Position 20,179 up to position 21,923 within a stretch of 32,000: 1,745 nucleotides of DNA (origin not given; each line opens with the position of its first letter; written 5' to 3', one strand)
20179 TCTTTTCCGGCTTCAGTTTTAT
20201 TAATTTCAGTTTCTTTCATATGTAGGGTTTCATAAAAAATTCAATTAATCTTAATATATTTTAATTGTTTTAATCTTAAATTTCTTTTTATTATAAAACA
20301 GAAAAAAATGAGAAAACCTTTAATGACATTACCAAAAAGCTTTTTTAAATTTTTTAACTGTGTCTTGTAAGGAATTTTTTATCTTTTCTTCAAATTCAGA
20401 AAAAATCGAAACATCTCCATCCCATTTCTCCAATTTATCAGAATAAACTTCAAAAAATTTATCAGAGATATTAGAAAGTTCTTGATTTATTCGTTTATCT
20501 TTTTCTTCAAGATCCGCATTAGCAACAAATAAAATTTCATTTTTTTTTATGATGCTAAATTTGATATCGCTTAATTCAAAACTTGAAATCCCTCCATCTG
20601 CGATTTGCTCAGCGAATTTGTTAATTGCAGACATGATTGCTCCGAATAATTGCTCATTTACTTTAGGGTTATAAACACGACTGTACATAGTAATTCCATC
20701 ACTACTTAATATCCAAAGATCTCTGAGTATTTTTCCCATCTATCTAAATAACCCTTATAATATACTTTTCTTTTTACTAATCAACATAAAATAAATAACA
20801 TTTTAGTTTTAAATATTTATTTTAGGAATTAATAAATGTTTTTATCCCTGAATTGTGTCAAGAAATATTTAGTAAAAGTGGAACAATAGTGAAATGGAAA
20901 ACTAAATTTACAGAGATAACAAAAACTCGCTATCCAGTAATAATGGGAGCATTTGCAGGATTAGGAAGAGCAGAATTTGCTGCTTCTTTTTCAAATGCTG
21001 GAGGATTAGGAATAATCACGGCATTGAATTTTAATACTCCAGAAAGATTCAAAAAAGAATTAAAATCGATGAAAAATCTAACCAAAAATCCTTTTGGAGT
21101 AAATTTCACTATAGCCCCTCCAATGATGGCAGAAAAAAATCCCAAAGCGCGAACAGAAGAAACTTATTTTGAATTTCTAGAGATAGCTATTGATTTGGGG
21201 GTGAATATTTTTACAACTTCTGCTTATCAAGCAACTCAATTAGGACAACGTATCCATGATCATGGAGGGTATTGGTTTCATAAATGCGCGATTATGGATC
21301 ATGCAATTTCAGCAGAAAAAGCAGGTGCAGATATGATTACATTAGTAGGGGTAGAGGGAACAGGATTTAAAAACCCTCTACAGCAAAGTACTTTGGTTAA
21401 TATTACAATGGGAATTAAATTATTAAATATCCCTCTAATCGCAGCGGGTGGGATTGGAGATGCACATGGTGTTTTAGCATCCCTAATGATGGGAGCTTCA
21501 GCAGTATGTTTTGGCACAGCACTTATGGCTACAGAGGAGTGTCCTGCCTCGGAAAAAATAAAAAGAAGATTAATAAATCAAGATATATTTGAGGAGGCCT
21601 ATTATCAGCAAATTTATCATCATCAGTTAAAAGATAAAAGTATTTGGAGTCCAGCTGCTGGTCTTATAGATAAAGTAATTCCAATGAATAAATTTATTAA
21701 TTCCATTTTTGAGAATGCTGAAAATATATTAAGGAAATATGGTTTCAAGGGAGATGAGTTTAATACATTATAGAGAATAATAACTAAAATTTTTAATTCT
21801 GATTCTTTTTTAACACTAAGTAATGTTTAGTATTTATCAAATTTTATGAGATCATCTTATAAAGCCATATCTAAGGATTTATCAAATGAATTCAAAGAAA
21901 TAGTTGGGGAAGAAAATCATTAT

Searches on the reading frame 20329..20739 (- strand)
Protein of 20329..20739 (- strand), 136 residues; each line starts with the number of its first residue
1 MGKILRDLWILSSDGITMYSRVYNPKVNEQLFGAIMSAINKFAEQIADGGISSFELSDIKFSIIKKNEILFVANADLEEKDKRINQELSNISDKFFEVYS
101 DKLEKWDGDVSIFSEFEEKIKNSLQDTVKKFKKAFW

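Call 95: search_protein_families(library=pfam, proteins=[window:20329-20739:-], max_evalue=0.0001)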
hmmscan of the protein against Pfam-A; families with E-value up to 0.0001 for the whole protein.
window:20329-20739:- (136 aa): 1 family
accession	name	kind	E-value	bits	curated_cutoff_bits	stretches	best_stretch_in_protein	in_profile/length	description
PF19036.6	Fuz_longin_1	-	8.3e-06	26.5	26.1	1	8-92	3-87/125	First Longin domain of FUZ, MON1 and HPS1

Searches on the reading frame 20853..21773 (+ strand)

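Call 95: search_protein_families(library=pfam, proteins=[window:20853-21773:+], max_evalue=0.0001)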
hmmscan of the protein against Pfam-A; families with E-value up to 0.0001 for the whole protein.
window:20853-21773:+ (306 aa): 3 families
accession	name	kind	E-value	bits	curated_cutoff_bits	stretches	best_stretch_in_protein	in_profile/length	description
PF03060.21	NMO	-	3.3e-36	125.8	28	1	17-244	2-245/331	Nitronate monooxygenase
PF00478.31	IMPDH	-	4.6e-09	36.2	25.6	1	177-235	192-250/345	IMP dehydrogenase / GMP reductase domain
PF01180.27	DHO_dh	-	7.8e-06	25.7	27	1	181-241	227-288/291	Dihydroorotate dehydrogenase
